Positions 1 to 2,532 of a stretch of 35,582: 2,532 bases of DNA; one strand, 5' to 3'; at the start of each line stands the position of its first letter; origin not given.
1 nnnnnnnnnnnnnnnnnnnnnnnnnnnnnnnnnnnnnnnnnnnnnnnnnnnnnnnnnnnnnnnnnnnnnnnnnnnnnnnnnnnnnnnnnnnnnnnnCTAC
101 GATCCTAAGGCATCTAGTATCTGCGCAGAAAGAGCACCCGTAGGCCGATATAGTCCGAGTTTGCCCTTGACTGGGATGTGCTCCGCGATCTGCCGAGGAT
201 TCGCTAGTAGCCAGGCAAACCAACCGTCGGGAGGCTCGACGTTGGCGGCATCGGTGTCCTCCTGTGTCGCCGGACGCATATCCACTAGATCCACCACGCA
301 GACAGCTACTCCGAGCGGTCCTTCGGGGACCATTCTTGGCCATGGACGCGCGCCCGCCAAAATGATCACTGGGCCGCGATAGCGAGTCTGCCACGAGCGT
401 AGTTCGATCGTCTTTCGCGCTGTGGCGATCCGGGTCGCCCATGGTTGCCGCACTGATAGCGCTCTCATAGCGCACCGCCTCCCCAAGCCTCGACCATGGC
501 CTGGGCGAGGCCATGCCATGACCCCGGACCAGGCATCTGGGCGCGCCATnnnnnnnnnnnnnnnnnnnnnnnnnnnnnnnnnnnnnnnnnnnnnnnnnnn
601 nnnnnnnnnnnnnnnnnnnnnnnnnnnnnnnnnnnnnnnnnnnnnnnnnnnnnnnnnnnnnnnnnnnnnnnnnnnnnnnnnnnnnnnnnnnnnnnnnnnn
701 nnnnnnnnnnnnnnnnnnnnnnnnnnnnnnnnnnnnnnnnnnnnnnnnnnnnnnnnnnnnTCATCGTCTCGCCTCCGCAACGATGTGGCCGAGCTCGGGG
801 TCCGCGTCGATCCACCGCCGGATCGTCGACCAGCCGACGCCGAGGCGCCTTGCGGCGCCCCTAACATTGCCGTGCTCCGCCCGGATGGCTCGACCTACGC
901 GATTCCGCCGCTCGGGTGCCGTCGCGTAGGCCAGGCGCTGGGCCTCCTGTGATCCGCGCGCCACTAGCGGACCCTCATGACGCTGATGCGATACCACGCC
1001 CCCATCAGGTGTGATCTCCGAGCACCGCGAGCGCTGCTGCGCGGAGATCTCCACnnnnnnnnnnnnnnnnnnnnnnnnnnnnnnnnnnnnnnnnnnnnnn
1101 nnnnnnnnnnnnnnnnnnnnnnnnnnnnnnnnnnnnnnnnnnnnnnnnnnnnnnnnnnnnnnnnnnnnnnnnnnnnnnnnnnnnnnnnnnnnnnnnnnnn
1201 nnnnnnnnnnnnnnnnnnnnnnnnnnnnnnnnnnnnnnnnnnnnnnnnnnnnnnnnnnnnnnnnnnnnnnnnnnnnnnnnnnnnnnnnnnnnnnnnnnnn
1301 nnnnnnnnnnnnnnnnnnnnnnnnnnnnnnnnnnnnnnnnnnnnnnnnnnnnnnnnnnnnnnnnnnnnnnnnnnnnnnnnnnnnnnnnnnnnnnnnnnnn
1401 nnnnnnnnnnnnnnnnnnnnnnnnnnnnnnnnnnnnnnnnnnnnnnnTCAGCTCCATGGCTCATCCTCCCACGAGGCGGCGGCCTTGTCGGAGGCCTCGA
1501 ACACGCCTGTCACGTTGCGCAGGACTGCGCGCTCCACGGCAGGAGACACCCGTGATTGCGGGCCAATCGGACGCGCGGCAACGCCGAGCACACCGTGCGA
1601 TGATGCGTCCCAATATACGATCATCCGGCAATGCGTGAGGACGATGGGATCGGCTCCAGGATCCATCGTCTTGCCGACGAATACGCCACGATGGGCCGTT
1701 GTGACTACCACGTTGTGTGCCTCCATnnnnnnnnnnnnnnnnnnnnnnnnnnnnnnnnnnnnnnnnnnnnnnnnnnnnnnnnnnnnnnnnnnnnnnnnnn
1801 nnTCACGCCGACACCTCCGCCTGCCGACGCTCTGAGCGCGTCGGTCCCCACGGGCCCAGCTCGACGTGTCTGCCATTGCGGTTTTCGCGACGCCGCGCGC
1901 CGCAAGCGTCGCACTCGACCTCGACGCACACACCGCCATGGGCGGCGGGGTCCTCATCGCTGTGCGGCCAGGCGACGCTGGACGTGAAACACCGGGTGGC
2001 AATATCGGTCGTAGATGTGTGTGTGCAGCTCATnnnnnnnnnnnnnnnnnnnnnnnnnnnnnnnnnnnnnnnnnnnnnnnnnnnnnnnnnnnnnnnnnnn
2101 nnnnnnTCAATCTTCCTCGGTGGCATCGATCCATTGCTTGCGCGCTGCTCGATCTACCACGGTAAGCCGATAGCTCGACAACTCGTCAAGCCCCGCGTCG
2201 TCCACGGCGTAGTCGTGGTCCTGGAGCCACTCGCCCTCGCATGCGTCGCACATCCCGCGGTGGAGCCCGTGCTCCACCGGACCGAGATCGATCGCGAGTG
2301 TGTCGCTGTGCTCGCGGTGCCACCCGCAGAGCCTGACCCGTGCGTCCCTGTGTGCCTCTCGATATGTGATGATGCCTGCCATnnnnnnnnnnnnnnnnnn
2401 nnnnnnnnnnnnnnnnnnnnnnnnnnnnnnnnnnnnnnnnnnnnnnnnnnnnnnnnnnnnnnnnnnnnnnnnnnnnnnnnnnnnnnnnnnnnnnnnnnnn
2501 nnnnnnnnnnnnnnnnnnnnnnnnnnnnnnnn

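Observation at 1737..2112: Duplicated ~68-bp intergenic element with a 12-bp GC hairpin, a compensatory base-pair change and a flipped loop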

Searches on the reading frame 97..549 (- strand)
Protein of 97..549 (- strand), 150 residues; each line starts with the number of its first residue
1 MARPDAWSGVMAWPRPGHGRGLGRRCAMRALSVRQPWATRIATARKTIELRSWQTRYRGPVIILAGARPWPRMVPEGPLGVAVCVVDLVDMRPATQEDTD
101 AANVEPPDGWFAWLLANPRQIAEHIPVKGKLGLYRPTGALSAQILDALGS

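Call 14: search_protein_families(library=pfam, proteins=[window:97-549:-], max_evalue=0.01)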
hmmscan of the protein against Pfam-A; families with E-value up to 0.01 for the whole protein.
window:97-549:- (150 aa): 1 family
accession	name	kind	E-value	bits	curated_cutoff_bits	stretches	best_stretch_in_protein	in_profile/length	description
PF04266.20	ASCH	-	7.3e-06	27.1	21.2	1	31-100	1-62/103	ASCH domain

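Call 15: search_protein_families(library=phrogs, proteins=[window:97-549:-], max_evalue=0.01)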
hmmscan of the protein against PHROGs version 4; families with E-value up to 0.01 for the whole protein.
window:97-549:- (150 aa): 1 family
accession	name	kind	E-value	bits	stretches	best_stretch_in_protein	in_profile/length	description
phrog_3193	-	unknown function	3.8e-32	112.8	1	24-145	81-215/269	-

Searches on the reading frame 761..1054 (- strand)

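Call 14: search_protein_families(library=pfam, proteins=[window:761-1054:-], max_evalue=0.01)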
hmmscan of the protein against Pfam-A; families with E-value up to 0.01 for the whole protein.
window:761-1054:- (97 aa): 6 families
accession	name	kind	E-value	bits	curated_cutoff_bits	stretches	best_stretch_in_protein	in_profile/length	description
PF13542.12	HTH_Tnp_ISL3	-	2.5e-06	27.3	27.4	1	59-83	24-48/51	Helix-turn-helix domain of transposase family ISL3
PF13551.12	HTH_29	-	3.9e-05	24.1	28.1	1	53-83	4-34/64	Winged helix-turn helix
PF13384.12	HTH_23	-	0.00081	19.6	24.6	1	61-83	17-39/50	Homeodomain-like domain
PF13518.12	HTH_28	-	0.00087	19.8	25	1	59-83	10-34/52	Helix-turn-helix domain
PF02954.25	HTH_8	-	0.0019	18.3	22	1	55-80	12-37/42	Bacterial regulatory protein, Fis family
PF04218.19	CENP-B_N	-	0.0073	16.4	21.2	0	60-85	20-46/53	CENP-B N-terminal DNA-binding domain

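Call 15: search_protein_families(library=phrogs, proteins=[window:761-1054:-], max_evalue=0.01)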
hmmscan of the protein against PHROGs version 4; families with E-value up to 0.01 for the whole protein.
window:761-1054:- (97 aa): 1 family
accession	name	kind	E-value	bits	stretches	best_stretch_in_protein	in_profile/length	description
phrog_4044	-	head and packaging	0.00056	20.4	1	48-96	27-74/180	terminase small subunit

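Call 86: search_protein_families(library=ncbifam, proteins=[window:761-1054:-], max_evalue=0.01)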
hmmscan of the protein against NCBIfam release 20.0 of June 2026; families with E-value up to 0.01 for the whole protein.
window:761-1054:- (97 aa): 1 family
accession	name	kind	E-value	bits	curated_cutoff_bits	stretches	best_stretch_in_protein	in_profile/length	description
TIGR01764.1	excise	domain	0.0097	16.2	28.8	0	66-83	6-23/49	excisionase family DNA-binding protein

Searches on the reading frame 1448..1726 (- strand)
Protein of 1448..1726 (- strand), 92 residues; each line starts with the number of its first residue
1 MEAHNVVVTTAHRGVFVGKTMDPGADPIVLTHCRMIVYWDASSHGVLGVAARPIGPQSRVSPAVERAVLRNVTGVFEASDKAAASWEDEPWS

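Call 14: search_protein_families(library=pfam, proteins=[window:1448-1726:-], max_evalue=0.01)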
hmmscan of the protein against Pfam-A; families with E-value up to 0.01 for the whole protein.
window:1448-1726:- (92 aa): 1 family
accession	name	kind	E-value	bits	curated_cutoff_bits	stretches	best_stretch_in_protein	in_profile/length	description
PF22253.2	DUF6948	-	3.4e-17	62.8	27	1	4-86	2-85/85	Domain of unknown function (DUF6948)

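Call 15: search_protein_families(library=phrogs, proteins=[window:1448-1726:-], max_evalue=0.01)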
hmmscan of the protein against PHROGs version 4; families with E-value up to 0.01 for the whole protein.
window:1448-1726:- (92 aa): 0 families

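Call 17: find_related_loci(query=window:1448-1726:-, collection=viral_contigs, flank=5000)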
Query window:1448-1726:- (92 aa) in viral_contigs; peptide patterns used: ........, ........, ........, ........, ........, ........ (x = any residue, [..] = any of these).
23 stretches matched a pattern, but none encodes a relative of the query by tblastn (E <= 1e-3).

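Call 18: find_encoding_contigs(protein=window:1448-1726:-, flank=5000, max_places=10)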
Protein window:1448-1726:- (92 aa): no gene with exactly this product is on record in the collection.

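Call 42: find_homologous_proteins(query=window:1448-1726:-, max_evalue=0.00001)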
Query window:1448-1726:- (92 aa): 5 proteins with E <= 0.00001 among 10 candidates.
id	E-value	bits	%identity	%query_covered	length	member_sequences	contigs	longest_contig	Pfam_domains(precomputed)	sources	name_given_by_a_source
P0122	2.9e-51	189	99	95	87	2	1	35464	PF22253.3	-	-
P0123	3.1e-24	103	61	95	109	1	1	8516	PF22253.3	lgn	-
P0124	6.0e-24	102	61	93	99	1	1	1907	PF22253.3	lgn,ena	-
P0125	1.1e-18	85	49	99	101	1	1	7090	PF22253.3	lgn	-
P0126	2.0e-10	59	41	99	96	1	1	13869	PF22253.3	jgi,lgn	jgi:hypothetical protein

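Call 43: find_encoding_contigs(protein=P0123, flank=5000, max_places=3)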
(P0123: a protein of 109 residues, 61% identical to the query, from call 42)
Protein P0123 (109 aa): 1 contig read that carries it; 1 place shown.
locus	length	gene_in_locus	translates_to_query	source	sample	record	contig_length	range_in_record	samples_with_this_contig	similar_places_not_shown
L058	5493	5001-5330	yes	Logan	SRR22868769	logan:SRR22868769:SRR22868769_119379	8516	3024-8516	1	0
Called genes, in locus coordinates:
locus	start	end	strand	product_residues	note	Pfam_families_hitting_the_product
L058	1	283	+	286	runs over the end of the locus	-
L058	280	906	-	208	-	PF06114:Peptidase_M78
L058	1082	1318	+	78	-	-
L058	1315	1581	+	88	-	-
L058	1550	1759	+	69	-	-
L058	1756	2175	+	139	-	-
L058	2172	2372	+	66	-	-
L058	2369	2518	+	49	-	-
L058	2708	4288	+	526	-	PF12705:PDDEXK_1, PF13479:AAA_24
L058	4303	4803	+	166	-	-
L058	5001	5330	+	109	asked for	PF22253:DUF6948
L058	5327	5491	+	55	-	?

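Call 44: find_encoding_contigs(protein=P0124, flank=5000, max_places=3)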
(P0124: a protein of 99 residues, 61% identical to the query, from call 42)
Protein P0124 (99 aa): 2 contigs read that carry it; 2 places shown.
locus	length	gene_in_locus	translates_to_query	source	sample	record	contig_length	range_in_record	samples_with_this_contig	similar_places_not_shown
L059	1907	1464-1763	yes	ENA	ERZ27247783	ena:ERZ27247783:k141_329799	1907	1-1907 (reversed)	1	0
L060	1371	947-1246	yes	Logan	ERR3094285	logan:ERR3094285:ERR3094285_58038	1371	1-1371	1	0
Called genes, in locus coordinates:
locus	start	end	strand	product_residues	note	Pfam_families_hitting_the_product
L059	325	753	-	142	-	-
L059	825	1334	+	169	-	-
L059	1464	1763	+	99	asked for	PF22253:DUF6948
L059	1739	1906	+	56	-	?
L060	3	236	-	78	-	?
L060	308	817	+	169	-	-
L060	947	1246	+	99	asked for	PF22253:DUF6948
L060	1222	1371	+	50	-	?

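Call 45: find_encoding_contigs(protein=P0125, flank=5000, max_places=3)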
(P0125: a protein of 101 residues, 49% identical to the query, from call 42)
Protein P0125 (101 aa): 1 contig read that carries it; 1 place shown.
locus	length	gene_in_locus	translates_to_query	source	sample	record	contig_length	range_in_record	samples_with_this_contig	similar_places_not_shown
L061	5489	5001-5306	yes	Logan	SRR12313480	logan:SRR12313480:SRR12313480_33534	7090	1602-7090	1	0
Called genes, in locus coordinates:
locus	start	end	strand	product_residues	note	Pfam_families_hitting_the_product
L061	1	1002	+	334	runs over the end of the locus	PF13479:AAA_24 (faint)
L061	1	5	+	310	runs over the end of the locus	PF12684:DUF3799 (weak), PF12705:PDDEXK_1 (weak)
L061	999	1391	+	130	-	-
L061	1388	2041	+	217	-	PF04448:DUF551 (faint)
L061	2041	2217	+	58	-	-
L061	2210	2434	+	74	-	-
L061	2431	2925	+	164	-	-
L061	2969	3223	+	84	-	PF04255:DUF433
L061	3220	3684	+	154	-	PF25680:Mom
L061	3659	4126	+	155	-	-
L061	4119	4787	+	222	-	-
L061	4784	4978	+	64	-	PF12728:HTH_17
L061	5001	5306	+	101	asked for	PF22253:DUF6948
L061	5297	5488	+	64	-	?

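Call 86: search_protein_families(library=ncbifam, proteins=[window:1448-1726:-], max_evalue=0.01)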
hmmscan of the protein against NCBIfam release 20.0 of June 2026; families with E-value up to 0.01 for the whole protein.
window:1448-1726:- (92 aa): 0 families

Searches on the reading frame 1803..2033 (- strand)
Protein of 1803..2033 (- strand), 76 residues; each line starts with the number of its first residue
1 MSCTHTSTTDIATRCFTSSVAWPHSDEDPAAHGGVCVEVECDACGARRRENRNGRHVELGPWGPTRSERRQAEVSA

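Call 14: search_protein_families(library=pfam, proteins=[window:1803-2033:-], max_evalue=0.01)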
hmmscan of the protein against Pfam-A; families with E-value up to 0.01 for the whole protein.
window:1803-2033:- (76 aa): 0 families

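Call 15: search_protein_families(library=phrogs, proteins=[window:1803-2033:-], max_evalue=0.01)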
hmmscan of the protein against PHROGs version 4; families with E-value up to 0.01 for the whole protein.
window:1803-2033:- (76 aa): 0 families

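Call 40: find_homologous_proteins(query=window:1803-2033:-, max_evalue=0.01)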
Query window:1803-2033:- (76 aa): 1 proteins with E <= 0.01 among 1 candidates.
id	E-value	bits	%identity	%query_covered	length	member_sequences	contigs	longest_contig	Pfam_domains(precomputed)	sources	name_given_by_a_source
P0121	9.9e-46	171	100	100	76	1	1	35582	-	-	-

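Call 86: search_protein_families(library=ncbifam, proteins=[window:1803-2033:-], max_evalue=0.01)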
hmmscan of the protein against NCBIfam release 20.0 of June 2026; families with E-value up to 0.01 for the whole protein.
window:1803-2033:- (76 aa): 0 families

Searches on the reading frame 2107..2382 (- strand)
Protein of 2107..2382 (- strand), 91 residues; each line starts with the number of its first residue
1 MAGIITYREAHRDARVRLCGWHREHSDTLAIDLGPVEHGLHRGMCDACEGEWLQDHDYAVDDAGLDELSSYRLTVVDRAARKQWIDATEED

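Call 14: search_protein_families(library=pfam, proteins=[window:2107-2382:-], max_evalue=0.01)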
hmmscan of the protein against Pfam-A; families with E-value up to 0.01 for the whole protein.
window:2107-2382:- (91 aa): 0 families

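Call 15: search_protein_families(library=phrogs, proteins=[window:2107-2382:-], max_evalue=0.01)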
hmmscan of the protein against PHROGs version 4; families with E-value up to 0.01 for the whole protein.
window:2107-2382:- (91 aa): 0 families

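Call 86: search_protein_families(library=ncbifam, proteins=[window:2107-2382:-], max_evalue=0.01)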
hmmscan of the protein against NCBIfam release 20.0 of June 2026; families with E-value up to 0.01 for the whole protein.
window:2107-2382:- (91 aa): 0 families

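Call 91: search_protein_representatives(protein=window:2107-2382:-)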
Query: 91 residues. Proteins with E-value up to 0.001 (for the whole library): 21; up to 1e-10: 3; up to 1e-30: 1. The best 21 are listed.
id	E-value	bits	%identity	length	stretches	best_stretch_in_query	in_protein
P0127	4.7e-56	203.3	99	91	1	1-91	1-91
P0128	6.0e-17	77.9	69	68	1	3-51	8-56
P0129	3.8e-16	75.4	32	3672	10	26-88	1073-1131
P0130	1.2e-10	57.7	54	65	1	4-49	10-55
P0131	8.5e-06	42.2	47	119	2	2-51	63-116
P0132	1.5e-05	41.4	49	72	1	4-51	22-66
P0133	4.0e-05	40.0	48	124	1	1-52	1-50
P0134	5.1e-05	39.7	44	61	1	1-52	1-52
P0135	5.4e-05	39.6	47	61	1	4-62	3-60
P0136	5.8e-05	39.5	53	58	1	1-49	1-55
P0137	1.1e-04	38.7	50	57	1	2-50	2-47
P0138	1.2e-04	38.5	54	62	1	4-51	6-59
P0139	1.7e-04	38.1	46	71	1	4-53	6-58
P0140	2.3e-04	37.6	57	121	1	4-50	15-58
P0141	2.5e-04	37.5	46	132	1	2-50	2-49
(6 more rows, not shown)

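Call 94: search_solved_structures(query=A5, max_evalue=1)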
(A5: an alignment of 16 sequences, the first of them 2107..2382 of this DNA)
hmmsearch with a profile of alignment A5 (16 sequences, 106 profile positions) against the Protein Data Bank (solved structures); distinct sequences matched with E-value up to 1: 1.
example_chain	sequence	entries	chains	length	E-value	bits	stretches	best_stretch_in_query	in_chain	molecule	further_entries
9u4y_R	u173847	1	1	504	0.86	13.4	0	37-52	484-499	Beta-2 adrenergic receptor,Gonadotropin-releasing hormone receptor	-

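Call 101: find_encoding_contigs(protein=P0141, flank=4000, max_places=3)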
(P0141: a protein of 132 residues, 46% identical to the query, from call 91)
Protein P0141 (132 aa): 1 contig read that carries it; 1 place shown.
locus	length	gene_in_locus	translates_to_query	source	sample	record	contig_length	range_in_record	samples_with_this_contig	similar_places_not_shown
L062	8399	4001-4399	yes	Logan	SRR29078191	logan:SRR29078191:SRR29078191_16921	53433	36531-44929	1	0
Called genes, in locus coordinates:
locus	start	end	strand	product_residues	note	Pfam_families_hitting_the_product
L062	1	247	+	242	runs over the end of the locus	-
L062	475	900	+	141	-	PF13619:KTSC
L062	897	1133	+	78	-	-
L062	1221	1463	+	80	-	-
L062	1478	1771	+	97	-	-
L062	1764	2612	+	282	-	PF07505:DUF5131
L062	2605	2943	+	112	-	-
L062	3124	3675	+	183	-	PF24963:DUF7768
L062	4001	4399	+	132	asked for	-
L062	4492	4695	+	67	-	-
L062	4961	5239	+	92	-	-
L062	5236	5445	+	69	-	-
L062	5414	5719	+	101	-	-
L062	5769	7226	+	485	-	PF13479:AAA_24 (weak)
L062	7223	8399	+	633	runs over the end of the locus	-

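Call 102: find_encoding_contigs(protein=P0128, flank=4000, max_places=3)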
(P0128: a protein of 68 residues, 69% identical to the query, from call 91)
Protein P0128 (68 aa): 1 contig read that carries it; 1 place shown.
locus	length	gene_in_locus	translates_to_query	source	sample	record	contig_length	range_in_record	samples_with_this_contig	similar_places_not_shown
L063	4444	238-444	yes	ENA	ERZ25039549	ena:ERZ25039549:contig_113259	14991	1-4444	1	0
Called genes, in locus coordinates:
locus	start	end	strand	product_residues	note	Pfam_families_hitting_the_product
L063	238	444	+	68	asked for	-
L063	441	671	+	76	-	-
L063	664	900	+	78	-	-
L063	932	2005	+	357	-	PF02195:ParB_N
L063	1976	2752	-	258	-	-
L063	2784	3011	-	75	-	-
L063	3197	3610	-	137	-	-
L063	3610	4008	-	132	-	-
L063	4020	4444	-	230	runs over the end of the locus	-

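Call 115: find_encoding_contigs(protein=P0130, flank=4000, max_places=4)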
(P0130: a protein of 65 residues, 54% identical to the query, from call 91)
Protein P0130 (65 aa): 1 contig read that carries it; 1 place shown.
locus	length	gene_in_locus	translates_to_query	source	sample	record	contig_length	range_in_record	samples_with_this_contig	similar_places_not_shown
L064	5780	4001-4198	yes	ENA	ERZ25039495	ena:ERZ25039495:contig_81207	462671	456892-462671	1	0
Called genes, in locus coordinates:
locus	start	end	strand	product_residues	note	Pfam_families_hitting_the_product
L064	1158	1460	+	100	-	-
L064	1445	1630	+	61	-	-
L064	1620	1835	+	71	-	-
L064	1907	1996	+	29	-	-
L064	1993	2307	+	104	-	-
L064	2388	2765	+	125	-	-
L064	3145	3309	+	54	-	-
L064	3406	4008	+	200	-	-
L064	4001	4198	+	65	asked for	-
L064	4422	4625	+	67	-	-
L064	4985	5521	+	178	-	-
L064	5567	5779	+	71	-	?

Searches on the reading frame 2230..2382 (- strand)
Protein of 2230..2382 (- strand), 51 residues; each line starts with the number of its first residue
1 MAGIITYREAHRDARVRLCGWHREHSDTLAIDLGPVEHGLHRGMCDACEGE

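Call 100: find_related_loci(query=A6, collection=viral_contigs, flank=3000)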
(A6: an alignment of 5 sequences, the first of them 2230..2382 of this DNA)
Query A6 (51 aa) in viral_contigs; peptide patterns used: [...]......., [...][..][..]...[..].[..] (x = any residue, [..] = any of these).
45 stretches matched a pattern, but none encodes a relative of the query by tblastn (E <= 1e-3).
